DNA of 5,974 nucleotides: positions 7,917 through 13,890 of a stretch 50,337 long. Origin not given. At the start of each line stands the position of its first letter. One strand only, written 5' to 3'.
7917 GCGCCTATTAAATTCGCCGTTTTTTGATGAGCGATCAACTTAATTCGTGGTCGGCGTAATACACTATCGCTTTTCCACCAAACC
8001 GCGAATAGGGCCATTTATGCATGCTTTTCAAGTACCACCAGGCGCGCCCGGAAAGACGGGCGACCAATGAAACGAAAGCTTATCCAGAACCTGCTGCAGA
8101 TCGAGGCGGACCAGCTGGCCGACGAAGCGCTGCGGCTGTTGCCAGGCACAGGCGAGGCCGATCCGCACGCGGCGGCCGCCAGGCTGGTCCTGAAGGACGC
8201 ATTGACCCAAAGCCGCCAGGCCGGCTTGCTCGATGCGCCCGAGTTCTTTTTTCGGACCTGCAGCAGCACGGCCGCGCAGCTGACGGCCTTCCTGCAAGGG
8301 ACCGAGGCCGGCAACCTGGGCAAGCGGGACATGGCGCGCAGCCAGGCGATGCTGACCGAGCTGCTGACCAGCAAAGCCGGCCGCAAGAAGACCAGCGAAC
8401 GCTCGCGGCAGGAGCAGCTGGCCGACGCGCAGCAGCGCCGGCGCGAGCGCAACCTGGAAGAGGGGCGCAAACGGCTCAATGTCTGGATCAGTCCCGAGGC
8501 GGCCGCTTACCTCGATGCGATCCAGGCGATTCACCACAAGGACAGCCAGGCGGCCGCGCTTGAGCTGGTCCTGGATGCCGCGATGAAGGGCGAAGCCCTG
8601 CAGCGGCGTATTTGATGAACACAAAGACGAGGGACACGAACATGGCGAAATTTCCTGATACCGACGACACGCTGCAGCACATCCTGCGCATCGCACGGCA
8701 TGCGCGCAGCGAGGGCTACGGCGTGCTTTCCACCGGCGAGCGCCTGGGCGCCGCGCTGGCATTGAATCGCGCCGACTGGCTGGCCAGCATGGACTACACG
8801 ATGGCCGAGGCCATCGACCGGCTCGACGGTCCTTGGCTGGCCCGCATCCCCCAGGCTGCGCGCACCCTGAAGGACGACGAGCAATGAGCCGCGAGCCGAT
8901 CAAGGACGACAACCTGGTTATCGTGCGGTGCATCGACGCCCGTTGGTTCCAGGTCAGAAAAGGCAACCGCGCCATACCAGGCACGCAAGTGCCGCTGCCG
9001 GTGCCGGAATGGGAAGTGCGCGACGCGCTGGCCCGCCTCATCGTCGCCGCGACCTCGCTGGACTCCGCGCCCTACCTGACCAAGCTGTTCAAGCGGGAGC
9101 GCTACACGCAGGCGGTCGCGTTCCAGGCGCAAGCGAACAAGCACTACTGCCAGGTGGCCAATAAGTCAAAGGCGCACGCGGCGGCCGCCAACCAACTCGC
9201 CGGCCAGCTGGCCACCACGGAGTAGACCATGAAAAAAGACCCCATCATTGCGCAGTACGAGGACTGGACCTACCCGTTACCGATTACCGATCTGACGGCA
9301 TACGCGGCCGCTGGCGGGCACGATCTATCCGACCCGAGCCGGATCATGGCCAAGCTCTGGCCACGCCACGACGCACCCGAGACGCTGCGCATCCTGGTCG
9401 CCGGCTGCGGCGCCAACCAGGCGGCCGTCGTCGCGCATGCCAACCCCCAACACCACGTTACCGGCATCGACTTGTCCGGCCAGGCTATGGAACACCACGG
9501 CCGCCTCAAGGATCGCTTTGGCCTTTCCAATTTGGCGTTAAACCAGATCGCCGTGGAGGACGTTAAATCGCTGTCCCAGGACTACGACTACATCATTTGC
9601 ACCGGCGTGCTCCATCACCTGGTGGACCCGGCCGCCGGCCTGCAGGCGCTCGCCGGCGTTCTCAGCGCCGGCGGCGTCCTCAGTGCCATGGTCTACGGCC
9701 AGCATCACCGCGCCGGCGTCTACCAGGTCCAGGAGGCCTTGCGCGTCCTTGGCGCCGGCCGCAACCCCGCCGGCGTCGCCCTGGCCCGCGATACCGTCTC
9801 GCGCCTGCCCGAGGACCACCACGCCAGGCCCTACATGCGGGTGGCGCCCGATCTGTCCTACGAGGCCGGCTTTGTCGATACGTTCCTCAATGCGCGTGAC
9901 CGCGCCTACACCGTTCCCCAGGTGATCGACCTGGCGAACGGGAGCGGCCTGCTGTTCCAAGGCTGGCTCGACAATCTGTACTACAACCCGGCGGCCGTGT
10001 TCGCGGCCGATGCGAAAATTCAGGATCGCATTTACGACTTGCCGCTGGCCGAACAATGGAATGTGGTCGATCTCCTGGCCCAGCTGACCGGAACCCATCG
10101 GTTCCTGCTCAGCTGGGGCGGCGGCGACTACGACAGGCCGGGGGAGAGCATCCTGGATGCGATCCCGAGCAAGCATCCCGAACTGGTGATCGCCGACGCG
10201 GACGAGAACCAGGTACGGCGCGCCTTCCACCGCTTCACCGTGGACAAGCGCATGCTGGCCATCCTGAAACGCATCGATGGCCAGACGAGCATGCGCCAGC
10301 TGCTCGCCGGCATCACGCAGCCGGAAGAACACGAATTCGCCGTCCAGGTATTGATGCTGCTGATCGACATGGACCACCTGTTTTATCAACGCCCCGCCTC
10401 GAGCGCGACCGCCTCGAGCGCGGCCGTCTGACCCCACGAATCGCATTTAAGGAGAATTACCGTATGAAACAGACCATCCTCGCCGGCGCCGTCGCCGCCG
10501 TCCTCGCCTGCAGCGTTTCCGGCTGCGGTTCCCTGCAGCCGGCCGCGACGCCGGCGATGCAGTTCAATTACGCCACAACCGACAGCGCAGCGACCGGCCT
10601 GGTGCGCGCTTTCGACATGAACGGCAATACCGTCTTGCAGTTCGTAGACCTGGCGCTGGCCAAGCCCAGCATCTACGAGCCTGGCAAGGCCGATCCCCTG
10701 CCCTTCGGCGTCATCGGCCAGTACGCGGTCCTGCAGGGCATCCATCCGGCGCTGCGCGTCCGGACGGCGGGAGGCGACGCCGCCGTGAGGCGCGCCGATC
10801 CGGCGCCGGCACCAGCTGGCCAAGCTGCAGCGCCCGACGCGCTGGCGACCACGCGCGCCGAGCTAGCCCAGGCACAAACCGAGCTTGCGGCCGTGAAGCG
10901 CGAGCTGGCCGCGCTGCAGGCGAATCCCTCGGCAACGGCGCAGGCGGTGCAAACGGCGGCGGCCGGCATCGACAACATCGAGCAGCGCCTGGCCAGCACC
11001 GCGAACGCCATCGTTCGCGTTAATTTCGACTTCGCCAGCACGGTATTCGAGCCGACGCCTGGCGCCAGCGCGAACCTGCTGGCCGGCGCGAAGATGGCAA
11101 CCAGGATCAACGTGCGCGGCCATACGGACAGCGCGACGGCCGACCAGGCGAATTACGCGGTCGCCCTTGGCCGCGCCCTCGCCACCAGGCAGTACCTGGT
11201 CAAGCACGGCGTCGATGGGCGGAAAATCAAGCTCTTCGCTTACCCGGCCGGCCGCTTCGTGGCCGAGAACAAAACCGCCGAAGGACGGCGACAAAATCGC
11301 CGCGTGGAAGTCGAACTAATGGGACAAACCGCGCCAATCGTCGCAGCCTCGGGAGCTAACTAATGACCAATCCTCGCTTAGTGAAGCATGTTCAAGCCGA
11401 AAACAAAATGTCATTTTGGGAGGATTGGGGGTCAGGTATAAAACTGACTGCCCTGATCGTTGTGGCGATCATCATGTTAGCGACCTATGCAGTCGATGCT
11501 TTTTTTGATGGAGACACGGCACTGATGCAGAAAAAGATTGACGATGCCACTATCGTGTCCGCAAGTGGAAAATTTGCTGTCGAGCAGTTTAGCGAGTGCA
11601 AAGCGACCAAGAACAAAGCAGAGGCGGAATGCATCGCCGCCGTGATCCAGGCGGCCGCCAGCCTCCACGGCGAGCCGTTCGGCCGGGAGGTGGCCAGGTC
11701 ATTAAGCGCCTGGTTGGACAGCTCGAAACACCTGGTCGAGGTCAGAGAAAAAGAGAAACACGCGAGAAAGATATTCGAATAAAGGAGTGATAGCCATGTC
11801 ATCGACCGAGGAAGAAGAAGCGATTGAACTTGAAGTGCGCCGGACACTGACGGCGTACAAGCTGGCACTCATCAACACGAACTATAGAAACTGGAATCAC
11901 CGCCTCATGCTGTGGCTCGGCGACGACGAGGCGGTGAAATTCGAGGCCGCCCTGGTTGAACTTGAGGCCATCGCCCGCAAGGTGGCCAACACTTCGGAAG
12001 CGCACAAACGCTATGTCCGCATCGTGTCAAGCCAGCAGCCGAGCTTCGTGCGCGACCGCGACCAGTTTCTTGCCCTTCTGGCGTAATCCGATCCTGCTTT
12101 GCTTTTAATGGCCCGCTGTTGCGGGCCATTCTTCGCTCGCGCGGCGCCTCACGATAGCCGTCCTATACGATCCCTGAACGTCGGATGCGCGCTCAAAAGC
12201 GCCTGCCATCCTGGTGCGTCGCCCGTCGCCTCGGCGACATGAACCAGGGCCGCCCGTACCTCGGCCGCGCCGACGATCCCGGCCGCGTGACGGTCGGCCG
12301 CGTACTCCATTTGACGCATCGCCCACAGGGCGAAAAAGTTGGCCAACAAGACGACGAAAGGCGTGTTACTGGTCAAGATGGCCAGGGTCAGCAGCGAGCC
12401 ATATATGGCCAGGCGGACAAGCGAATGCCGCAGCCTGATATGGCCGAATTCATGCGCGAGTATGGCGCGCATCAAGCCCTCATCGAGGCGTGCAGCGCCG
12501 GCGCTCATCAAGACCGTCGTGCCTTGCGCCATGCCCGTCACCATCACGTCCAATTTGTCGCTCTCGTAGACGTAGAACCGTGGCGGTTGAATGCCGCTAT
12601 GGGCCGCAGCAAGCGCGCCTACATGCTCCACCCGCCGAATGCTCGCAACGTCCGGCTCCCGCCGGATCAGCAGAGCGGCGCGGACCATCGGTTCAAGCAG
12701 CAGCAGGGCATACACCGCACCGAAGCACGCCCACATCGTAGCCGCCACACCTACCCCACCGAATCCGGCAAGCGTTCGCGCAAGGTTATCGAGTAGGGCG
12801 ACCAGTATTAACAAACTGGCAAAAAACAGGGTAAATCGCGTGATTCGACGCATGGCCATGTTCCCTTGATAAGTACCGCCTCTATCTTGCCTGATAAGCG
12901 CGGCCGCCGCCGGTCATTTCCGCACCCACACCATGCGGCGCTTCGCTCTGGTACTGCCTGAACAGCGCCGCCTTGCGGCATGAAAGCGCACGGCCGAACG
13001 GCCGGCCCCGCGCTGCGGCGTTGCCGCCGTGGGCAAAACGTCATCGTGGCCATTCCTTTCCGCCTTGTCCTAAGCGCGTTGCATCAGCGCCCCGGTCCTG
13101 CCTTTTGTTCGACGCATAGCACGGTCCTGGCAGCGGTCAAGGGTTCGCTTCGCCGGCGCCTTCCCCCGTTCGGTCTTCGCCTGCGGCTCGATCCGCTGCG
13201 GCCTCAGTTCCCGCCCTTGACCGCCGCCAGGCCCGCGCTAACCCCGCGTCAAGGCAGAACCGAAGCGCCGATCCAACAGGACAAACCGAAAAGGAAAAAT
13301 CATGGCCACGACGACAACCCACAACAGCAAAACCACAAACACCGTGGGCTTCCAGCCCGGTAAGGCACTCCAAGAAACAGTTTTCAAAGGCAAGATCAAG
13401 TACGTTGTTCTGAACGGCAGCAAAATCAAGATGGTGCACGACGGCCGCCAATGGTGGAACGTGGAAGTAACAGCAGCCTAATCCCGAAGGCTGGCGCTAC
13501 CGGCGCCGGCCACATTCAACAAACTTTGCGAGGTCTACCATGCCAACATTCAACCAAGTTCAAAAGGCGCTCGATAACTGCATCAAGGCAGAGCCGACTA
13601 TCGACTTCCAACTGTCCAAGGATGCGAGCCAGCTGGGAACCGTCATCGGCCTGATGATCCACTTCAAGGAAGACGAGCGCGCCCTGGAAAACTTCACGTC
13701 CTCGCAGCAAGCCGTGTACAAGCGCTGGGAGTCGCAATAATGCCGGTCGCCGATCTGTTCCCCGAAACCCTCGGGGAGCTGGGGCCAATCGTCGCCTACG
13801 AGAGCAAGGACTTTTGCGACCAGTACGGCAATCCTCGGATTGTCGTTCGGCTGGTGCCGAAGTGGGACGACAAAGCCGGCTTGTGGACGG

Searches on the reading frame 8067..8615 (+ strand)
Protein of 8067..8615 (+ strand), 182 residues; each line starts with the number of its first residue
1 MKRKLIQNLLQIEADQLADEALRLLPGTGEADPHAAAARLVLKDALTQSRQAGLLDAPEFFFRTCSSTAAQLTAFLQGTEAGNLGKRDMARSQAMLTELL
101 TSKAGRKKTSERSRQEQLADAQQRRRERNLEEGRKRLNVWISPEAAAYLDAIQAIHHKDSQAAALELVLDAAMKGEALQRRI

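Call 52: search_protein_families(library=pfam, proteins=[window:8067-8615:+], max_evalue=0.01)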
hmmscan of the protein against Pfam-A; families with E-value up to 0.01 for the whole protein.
window:8067-8615:+ (182 aa): 1 family
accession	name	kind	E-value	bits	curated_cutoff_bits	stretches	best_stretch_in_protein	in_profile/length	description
PF10412.15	TrwB_AAD_bind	-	0.0057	16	20.5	1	20-95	93-170/387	Type IV secretion-system coupling protein DNA-binding domain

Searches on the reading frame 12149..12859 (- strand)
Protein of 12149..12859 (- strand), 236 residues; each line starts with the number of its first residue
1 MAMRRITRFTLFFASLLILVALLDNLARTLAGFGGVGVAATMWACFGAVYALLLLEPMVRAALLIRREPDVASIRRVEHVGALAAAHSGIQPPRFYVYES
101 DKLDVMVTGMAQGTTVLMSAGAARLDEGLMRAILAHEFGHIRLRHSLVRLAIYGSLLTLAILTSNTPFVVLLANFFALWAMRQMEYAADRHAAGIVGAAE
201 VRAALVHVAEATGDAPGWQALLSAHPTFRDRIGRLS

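Call 17: search_protein_families(library=pfam, proteins=[window:12149-12859:-], max_evalue=0.01)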
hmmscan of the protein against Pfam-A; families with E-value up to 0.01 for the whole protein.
window:12149-12859:- (236 aa): 2 families
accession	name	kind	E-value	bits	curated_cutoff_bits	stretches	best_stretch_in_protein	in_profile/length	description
PF01435.24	Peptidase_M48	-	1.8e-15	57.7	20.3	1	76-235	6-182/186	Peptidase family M48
PF05569.17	Peptidase_M56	-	0.0052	16.4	31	1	48-191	107-246/296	BlaR1 peptidase M56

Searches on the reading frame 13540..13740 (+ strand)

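Call 17: search_protein_families(library=pfam, proteins=[window:13540-13740:+], max_evalue=0.01)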
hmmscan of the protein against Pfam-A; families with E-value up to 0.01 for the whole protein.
window:13540-13740:+ (66 aa): 1 family
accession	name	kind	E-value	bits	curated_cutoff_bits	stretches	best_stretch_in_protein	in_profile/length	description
PF12512.13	DUF3717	-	0.0073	16.5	25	1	22-63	25-66/68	Protein of unknown function (DUF3717)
